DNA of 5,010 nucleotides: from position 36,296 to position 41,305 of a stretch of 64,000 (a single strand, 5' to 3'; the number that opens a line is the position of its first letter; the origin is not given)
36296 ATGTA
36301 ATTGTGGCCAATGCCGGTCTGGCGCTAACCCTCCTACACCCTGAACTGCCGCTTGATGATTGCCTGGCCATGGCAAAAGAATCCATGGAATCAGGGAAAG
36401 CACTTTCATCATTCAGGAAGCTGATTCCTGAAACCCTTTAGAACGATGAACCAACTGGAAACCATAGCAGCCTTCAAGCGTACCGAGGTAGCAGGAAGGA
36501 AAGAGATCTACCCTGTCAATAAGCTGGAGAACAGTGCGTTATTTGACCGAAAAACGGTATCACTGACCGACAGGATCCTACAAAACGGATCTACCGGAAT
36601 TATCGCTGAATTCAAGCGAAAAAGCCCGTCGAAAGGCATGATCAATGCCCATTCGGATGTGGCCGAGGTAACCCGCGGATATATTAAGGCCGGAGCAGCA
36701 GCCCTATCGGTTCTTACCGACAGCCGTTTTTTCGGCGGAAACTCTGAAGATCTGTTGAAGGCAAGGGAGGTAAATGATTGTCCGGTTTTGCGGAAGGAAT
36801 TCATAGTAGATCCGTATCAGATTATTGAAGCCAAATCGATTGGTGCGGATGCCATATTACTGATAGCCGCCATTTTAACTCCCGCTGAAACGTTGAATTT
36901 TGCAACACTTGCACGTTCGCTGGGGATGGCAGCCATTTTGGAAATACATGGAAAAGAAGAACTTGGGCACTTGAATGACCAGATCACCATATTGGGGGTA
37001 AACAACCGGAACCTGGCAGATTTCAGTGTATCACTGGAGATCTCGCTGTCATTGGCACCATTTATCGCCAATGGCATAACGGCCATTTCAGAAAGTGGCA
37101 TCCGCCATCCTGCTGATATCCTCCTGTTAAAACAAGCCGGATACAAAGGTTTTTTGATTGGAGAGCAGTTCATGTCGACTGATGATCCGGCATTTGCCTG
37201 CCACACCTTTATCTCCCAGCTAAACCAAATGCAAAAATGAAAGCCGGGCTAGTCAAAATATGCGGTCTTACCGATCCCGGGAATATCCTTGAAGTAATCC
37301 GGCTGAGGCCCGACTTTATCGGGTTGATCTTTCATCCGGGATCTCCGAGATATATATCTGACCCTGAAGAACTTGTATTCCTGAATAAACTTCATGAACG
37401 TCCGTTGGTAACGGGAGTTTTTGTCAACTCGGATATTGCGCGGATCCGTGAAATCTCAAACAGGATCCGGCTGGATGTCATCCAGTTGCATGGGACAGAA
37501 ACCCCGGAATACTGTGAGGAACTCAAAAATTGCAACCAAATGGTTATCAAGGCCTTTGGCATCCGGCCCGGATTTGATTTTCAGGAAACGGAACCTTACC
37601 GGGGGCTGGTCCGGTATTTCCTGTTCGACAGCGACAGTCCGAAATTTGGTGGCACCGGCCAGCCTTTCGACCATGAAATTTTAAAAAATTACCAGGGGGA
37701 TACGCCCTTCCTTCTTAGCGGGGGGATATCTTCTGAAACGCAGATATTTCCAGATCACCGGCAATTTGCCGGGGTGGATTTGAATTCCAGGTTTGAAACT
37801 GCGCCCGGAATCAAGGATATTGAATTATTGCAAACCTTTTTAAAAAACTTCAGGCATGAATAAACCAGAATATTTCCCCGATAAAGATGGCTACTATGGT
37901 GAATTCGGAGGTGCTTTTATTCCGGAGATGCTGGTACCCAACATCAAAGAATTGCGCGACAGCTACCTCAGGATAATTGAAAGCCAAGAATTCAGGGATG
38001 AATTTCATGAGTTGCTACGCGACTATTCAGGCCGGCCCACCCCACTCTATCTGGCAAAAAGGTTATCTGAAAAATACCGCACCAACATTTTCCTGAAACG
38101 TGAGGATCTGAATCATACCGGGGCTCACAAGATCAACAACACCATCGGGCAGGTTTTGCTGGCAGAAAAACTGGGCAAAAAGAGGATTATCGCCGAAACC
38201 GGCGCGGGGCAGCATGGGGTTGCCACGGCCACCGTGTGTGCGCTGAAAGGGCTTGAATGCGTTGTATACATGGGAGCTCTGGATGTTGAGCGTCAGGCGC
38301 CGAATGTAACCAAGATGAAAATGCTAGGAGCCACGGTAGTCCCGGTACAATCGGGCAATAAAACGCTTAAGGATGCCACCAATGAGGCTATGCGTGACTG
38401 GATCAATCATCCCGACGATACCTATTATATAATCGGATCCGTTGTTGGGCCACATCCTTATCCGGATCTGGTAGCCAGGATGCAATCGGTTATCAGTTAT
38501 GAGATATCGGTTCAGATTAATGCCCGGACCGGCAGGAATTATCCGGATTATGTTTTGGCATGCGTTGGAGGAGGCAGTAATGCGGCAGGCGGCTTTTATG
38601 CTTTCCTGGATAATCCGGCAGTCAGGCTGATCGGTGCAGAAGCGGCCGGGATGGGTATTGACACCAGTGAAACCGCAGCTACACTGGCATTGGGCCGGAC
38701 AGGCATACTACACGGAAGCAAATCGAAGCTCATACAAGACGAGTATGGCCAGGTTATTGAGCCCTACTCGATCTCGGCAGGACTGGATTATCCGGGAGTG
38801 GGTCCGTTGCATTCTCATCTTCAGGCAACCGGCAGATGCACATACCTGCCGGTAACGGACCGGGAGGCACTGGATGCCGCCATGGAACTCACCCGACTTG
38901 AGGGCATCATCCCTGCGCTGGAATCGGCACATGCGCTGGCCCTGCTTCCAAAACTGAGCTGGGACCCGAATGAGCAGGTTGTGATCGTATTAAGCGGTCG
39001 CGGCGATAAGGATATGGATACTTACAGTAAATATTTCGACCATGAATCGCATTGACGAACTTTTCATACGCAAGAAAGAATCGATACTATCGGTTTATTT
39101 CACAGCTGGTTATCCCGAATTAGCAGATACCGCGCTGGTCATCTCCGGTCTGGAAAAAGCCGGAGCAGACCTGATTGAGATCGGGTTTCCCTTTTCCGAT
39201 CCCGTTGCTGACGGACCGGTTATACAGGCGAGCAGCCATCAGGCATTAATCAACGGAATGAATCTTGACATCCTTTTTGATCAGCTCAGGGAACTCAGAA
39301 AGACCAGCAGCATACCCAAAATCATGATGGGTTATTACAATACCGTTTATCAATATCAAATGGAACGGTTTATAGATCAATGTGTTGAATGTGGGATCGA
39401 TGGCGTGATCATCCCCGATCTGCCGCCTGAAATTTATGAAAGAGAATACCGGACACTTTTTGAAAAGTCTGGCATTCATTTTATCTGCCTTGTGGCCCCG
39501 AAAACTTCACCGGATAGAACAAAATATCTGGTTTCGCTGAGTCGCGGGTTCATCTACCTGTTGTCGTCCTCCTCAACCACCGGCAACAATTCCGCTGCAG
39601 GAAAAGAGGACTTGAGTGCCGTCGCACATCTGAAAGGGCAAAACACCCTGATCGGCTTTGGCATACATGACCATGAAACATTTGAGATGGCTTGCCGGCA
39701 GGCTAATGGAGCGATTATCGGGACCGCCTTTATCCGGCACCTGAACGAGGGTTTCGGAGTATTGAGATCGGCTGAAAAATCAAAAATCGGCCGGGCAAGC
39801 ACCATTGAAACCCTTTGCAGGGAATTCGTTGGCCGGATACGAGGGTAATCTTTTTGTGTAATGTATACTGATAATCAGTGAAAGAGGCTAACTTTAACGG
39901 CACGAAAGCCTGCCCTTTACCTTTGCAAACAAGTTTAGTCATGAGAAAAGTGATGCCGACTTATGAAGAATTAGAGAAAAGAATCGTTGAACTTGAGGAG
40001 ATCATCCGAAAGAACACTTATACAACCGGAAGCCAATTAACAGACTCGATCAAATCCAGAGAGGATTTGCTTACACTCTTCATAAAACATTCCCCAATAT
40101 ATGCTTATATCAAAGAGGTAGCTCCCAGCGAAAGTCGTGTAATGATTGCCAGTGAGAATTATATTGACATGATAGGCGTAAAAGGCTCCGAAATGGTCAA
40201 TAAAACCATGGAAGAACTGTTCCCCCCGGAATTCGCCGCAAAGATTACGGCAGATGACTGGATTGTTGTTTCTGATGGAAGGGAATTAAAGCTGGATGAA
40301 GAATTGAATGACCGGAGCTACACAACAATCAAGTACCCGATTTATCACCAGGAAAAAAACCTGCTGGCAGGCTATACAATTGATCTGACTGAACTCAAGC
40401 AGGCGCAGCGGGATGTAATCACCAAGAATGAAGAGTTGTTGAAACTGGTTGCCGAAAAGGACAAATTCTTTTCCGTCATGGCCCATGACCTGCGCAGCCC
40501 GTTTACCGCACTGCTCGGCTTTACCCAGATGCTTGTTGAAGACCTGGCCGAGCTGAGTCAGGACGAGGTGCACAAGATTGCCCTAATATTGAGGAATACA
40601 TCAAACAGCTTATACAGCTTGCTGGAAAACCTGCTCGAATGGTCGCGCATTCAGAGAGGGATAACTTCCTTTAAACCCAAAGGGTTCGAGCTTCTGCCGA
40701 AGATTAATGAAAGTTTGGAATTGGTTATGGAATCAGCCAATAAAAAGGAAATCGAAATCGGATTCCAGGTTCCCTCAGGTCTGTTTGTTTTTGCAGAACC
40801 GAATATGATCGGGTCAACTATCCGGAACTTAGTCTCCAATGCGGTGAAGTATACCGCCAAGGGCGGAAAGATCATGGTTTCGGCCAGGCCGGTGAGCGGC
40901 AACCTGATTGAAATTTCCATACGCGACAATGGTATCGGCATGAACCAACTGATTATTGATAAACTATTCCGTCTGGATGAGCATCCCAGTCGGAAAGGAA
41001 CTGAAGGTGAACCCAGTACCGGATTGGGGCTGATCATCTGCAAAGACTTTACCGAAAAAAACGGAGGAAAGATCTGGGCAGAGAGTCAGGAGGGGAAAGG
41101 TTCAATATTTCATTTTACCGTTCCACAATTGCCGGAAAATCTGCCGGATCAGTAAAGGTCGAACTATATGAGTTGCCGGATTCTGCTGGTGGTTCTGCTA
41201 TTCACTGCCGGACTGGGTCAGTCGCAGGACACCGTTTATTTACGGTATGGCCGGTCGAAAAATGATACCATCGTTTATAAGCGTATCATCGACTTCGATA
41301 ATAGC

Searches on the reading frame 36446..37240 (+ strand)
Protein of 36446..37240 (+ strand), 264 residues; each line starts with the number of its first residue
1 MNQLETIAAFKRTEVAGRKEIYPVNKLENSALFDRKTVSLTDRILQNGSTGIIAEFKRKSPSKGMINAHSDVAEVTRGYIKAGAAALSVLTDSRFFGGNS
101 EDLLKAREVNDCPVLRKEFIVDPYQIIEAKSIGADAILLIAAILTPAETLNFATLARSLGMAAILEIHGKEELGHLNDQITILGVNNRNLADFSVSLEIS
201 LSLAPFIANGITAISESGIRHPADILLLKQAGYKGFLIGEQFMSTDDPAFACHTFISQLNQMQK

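Call 9: search_protein_families(library=ncbifam, proteins=[window:36446-37240:+])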
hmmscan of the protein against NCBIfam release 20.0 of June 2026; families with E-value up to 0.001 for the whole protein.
window:36446-37240:+ (264 aa): 14 families
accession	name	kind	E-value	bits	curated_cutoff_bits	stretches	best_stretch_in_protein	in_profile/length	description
NF001377.0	PRK00278.2-4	equivalog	1.4e-81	273.5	260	1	2-257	2-257/259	indole-3-glycerol phosphate synthase TrpC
NF001373.0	PRK00278.1-6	equivalog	1.8e-72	243.6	317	1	4-253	5-258/263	indole-3-glycerol phosphate synthase TrpC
NF001370.0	PRK00278.1-2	equivalog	2.1e-67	227.1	348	1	2-257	3-262/266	indole-3-glycerol phosphate synthase TrpC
NF001372.0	PRK00278.1-4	subfamily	2.4e-62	210.6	370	1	3-257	31-293/295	indole-3-glycerol phosphate synthase TrpC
NF006945.0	PRK09427.1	equivalog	1.2e-60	205.4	380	1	2-258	8-260/461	bifunctional indole-3-glycerol-phosphate synthase TrpC/phosphoribosylanthranilate isomerase TrpF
NF001369.0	PRK00278.1-1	equivalog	4.5e-58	196.5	329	1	2-256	4-258/271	indole-3-glycerol phosphate synthase TrpC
NF001375.0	PRK00278.2-2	equivalog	8.4e-57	192.5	360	1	24-256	13-248/255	indole-3-glycerol phosphate synthase TrpC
NF001371.0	PRK00278.1-3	equivalog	4.8e-56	190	307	1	3-249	4-245/255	indole-3-glycerol phosphate synthase TrpC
NF001378.0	PRK00278.2-5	equivalog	2.8e-55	187.4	360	1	5-254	4-257/263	indole-3-glycerol phosphate synthase TrpC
NF001376.0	PRK00278.2-3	equivalog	2.8e-50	171.1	284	1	34-257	28-253/255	indole-3-glycerol phosphate synthase TrpC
NF001374.0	PRK00278.2-1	equivalog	2.9e-47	161.1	258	1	33-247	26-242/249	indole-3-glycerol phosphate synthase TrpC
NF010562.0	PRK13957.1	equivalog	7.3e-44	149.8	414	1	24-247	21-243/252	indole-3-glycerol-phosphate synthase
NF041303.1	Indglycph_syn_Halo_TrpC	equivalog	1.1e-40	139.5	380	1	44-246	41-240/250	indole-3-glycerol phosphate synthase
NF010375.0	PRK13802.1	equivalog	8.3e-39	133.2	1386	1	18-256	18-257/695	bifunctional indole-3-glycerol phosphate synthase/tryptophan synthase subunit beta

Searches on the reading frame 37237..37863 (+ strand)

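Call 9: search_protein_families(library=ncbifam, proteins=[window:37237-37863:+])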
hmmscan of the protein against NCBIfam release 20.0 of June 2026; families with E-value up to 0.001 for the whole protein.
window:37237-37863:+ (208 aa): 13 families
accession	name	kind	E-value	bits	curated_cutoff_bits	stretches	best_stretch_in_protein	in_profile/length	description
NF002298.0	PRK01222.1-4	equivalog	1.5e-43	148.9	215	1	6-206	5-203/209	phosphoribosylanthranilate isomerase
NF002295.0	PRK01222.1-1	equivalog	1.6e-40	138.9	216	1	5-206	4-211/219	phosphoribosylanthranilate isomerase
NF006945.0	PRK09427.1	equivalog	1.2e-34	119.7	380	1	4-207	260-460/461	bifunctional indole-3-glycerol-phosphate synthase TrpC/phosphoribosylanthranilate isomerase TrpF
NF010376.0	PRK13803.1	equivalog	2.3e-29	102.7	819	1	5-207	6-207/600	bifunctional phosphoribosylanthranilate isomerase/tryptophan synthase subunit beta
NF002299.0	PRK01222.1-6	equivalog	7e-29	100.8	231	1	6-207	20-227/231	phosphoribosylanthranilate isomerase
NF010563.0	PRK13958.1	equivalog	5.6e-25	88.1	234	1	6-203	3-201/210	phosphoribosylanthranilate isomerase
NF002301.0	PRK01222.2-1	equivalog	1.4e-22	80.3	232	1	6-200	5-204/217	phosphoribosylanthranilate isomerase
NF002300.0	PRK01222.1-7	equivalog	6.9e-21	74.8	212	1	6-207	4-193/195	phosphoribosylanthranilate isomerase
NF002296.0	PRK01222.1-2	equivalog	3.7e-20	72.7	270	1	6-206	10-213/221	phosphoribosylanthranilate isomerase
NF002297.0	PRK01222.1-3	equivalog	1.5e-15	57.3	259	1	6-203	3-197/204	phosphoribosylanthranilate isomerase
NF002302.0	PRK01222.2-2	equivalog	6.1e-15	56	172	1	6-206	3-187/193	phosphoribosylanthranilate isomerase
NF002303.0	PRK01222.2-3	equivalog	1.9e-13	50.4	224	1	6-203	3-198/208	phosphoribosylanthranilate isomerase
NF002304.0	PRK01222.2-4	equivalog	9.8e-10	38.2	181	1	5-207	2-205/208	phosphoribosylanthranilate isomerase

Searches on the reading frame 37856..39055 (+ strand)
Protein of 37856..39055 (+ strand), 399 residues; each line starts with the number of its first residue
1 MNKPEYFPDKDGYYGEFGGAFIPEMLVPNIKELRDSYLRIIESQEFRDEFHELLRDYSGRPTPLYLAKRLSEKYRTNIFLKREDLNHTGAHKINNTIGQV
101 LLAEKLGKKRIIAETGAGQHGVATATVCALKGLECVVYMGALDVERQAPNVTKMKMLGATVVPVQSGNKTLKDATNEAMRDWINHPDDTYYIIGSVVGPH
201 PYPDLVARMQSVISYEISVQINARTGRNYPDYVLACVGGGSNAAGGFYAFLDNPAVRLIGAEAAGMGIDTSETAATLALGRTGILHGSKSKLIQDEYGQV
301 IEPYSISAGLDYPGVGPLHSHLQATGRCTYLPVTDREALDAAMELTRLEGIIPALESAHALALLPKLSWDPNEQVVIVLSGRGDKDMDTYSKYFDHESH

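Call 9: search_protein_families(library=ncbifam, proteins=[window:37856-39055:+])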
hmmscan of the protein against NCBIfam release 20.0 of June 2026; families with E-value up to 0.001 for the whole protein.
window:37856-39055:+ (399 aa): 37 families (the best 25 are shown)
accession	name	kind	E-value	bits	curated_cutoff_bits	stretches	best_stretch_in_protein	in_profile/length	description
NF010376.0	PRK13803.1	equivalog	3.8e-196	653.5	819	1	9-397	208-598/600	bifunctional phosphoribosylanthranilate isomerase/tryptophan synthase subunit beta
TIGR00263.1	trpB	equivalog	2.6e-173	576.5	392.45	1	12-392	1-383/385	tryptophan synthase subunit beta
NF010375.0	PRK13802.1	equivalog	4.7e-126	421.6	1386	1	11-395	276-674/695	bifunctional indole-3-glycerol phosphate synthase/tryptophan synthase subunit beta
NF009057.0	PRK12391.1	equivalog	3.6e-51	174.1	366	1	58-397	76-429/441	TrpB-like pyridoxal phosphate-dependent enzyme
TIGR01415.1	trpB_rel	hypoth_equivalog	2.5e-49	168.2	518.85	1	51-396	56-418/419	TrpB-like pyridoxal phosphate-dependent enzyme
NF006390.0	PRK08639.1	equivalog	2.9e-19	69.3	421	1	60-265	24-214/418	threonine ammonia-lyase IlvA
TIGR02079.1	THD1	equivalog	3.9e-19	68.7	440.55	1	60-265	15-206/410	threonine ammonia-lyase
NF005292.0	PRK06815.1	equivalog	7.8e-14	51.4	371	1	51-260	12-201/320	threonine/serine dehydratase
NF004996.0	PRK06381.1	equivalog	7.5e-13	48.2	266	1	61-382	13-317/319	threonine synthase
NF006094.0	PRK08246.1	subfamily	2e-12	47.2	331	1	60-266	22-203/310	serine/threonine dehydratase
NF005680.0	PRK07476.1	equivalog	1.9e-11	43.6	413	1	61-261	23-204/326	hydroxyectoine utilization dehydratase EutB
NF008735.0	PRK11761.1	equivalog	2.5e-10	40.1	413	1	57-177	9-127/296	cysteine synthase CysM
TIGR01136.1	cysKM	subfamily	4e-10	39.6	344.15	1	62-179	8-123/299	cysteine synthase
NF040741.1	ornith_OrtB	equivalog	6e-10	38.2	550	1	66-246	71-242/464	2-amino-4-oxopentanoate thiolase subunit OrtB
TIGR01127.1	ilvA_1Cterm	equivalog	2e-09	36.9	378.75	1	62-266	1-186/380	threonine ammonia-lyase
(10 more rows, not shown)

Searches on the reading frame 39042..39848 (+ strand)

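Call 9: search_protein_families(library=ncbifam, proteins=[window:39042-39848:+])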
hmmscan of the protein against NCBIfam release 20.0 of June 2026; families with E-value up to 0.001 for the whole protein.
window:39042-39848:+ (268 aa): 2 families
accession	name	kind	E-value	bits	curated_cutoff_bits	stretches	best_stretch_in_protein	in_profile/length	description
TIGR00262.1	trpA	equivalog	1.5e-60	204.3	102.35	1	9-239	5-239/256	tryptophan synthase subunit alpha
NF009621.0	PRK13125.1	equivalog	3.9e-28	98.4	234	1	14-236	4-223/244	tryptophan synthase subunit alpha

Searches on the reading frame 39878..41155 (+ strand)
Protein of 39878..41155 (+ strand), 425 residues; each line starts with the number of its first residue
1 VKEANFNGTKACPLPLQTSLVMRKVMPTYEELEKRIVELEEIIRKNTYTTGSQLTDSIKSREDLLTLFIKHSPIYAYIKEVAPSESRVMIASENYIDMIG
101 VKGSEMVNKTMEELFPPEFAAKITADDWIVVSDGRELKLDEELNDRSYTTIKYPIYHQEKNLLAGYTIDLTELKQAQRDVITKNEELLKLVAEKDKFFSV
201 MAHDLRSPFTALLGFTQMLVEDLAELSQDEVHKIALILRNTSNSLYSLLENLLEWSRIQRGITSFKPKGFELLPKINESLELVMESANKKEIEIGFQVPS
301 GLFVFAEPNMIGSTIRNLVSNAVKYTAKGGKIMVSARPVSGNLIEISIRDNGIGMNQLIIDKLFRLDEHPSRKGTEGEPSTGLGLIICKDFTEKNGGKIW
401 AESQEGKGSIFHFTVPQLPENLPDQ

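Call 9: search_protein_families(library=ncbifam, proteins=[window:39878-41155:+])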
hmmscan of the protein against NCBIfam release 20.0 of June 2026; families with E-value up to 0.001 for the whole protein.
window:39878-41155:+ (425 aa): 74 families (the best 25 are shown)
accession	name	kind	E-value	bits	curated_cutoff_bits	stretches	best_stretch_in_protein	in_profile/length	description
NF053520.1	HK_Porph_FimS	equivalog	8.2e-51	173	600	1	177-417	377-617/618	sensor histidine kinase FimS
NF046044.1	PnpS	equivalog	5.5e-41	140.9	400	1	105-416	78-390/390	two-component system histidine kinase PnpS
NF047874.1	MASE3_PAS_HK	subfamily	1.1e-37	130.2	560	1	28-417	231-625/655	MASE3 domain-containing sensor histidine kinase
TIGR02966.1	phoR_proteo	equivalog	1.6e-36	126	334.2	1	135-414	71-332/333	phosphate regulon sensor histidine kinase PhoR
NF006800.0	PRK09303.1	equivalog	3.2e-36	125.1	342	1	170-417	127-377/383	histidine kinase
NF041880.1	EPS_EpsF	equivalog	1.1e-33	116.5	900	1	157-416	241-492/492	response regulator EpsF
NF033092.0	HK_WalK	equivalog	3.2e-33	115.2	725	1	85-416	277-593/594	cell wall metabolism sensor histidine kinase WalK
TIGR02956.1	TMAO_torS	equivalog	1.1e-32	113.1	676.5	1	194-416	464-681/967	TMAO reductase system sensor histidine kinase/response regulator TorS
NF008302.0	PRK11091.1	equivalog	1.2e-32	113.1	838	1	56-416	148-504/779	aerobic respiration two-component sensor histidine kinase ArcB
NF008318.0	PRK11107.1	equivalog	3.9e-29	101.3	890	1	194-416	293-517/920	two-component sensor histidine kinase BarA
NF007793.0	PRK10490.1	equivalog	5e-28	97.6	1123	1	176-417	642-882/895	two-component system sensor histidine kinase KdpD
NF041947.1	LuxQ_Vibrio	equivalog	7.8e-28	96.8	1200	1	161-416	439-695/843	quorum-sensing autoinducer 2 sensor kinase/phosphatase LuxQ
NF008235.0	PRK11006.1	equivalog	3.5e-27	95.3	390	1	186-417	196-423/431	phosphate regulon sensor histidine kinase PhoR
NF008468.0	PRK11360.1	equivalog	1.1e-26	93.3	646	1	85-419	287-610/616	two-component system sensor histidine kinase AtoS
NF040691.1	MtrAB_MtrB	equivalog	1.3e-26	93.8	450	1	181-419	261-494/507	MtrAB system histidine kinase MtrB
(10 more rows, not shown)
